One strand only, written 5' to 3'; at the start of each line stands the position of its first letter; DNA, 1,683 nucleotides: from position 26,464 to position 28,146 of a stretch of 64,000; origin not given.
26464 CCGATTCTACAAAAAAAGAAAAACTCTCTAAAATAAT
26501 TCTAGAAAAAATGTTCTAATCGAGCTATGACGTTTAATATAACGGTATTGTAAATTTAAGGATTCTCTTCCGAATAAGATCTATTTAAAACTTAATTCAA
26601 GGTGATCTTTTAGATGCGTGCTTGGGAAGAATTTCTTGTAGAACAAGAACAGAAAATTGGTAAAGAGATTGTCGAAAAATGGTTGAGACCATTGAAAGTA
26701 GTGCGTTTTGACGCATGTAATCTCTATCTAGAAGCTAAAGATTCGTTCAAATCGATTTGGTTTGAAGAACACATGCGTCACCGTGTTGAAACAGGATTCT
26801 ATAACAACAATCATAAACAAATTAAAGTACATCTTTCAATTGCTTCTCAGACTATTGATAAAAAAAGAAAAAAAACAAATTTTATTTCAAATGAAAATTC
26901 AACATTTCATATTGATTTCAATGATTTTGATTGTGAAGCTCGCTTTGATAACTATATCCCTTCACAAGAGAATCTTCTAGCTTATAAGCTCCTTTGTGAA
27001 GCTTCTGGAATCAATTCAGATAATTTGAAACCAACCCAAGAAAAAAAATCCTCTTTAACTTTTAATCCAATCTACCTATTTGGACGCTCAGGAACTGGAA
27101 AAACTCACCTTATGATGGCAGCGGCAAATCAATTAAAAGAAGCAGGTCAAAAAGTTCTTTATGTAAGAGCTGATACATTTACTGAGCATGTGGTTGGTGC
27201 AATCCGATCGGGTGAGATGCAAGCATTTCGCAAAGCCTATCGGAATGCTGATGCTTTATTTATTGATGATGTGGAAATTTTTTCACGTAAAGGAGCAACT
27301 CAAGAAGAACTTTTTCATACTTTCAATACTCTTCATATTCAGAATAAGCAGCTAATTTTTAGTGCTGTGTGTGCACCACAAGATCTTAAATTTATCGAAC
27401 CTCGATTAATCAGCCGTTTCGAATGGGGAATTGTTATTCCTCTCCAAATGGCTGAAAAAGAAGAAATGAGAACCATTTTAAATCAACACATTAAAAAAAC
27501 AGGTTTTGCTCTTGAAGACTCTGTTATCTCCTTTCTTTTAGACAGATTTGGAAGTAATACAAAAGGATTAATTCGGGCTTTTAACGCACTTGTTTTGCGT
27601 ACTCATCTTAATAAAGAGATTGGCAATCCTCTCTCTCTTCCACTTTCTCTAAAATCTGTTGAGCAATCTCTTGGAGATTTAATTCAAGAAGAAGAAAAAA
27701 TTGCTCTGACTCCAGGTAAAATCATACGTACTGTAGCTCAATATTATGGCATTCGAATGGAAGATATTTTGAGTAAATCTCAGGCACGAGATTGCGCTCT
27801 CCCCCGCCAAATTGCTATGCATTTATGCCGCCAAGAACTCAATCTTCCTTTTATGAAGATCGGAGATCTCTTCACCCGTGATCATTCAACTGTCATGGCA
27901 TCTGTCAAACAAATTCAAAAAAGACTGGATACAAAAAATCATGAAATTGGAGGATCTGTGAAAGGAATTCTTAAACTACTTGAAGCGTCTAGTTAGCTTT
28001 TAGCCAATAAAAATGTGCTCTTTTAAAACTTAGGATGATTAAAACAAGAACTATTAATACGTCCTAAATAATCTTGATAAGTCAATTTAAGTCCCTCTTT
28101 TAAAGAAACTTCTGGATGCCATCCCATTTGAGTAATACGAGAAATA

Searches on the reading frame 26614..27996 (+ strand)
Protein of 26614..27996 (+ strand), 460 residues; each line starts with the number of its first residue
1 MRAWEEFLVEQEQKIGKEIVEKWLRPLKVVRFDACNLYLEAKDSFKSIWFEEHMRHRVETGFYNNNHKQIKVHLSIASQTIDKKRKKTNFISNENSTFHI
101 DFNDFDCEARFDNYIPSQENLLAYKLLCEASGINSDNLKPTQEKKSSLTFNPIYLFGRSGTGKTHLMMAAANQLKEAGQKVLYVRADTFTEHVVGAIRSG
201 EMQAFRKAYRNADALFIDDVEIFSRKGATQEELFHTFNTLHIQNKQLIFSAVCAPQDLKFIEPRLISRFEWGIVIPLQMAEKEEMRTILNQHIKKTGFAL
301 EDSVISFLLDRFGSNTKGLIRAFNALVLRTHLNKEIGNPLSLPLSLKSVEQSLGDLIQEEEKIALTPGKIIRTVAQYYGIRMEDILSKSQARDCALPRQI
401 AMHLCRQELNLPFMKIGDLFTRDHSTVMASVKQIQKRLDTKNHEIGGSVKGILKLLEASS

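Call 90: search_protein_families(library=pfam, proteins=[window:26614-27996:+], max_evalue=0.0001)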
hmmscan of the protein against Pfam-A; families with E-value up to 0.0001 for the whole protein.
window:26614-27996:+ (460 aa): 8 families
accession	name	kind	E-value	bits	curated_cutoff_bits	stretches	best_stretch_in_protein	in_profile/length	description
PF00308.24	Bac_DnaA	-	1.4e-41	142.9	23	1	144-275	28-161/162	Bacterial DnaA ATPAse domain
PF08299.17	Bac_DnaA_C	-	9.1e-24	83.7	31.5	1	369-434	3-69/69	Bacterial dnaA protein helix-turn-helix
PF00004.35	AAA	-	8.6e-10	39.6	21.2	1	153-276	1-130/131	ATPase family associated with various cellular activities (AAA)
PF01695.23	IstB_IS21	-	2.6e-08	34.1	24.1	1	153-240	95-182/238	IstB-like ATP binding protein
PF25199.1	nSTAND_NTPase5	-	1.9e-06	28.2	34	1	153-228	44-113/145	Novel STAND NTPase 5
PF01637.24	ATPase_2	-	1.3e-05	25.6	33.2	1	146-185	16-55/225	ATPase domain predominantly from Archaea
PF07728.20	AAA_5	-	1.4e-05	25.6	22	1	153-253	2-106/139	AAA domain (dynein-related subfamily)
PF11638.13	DnaA_N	-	3.9e-05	23.7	24.6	1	3-59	3-60/65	DnaA N-terminal domain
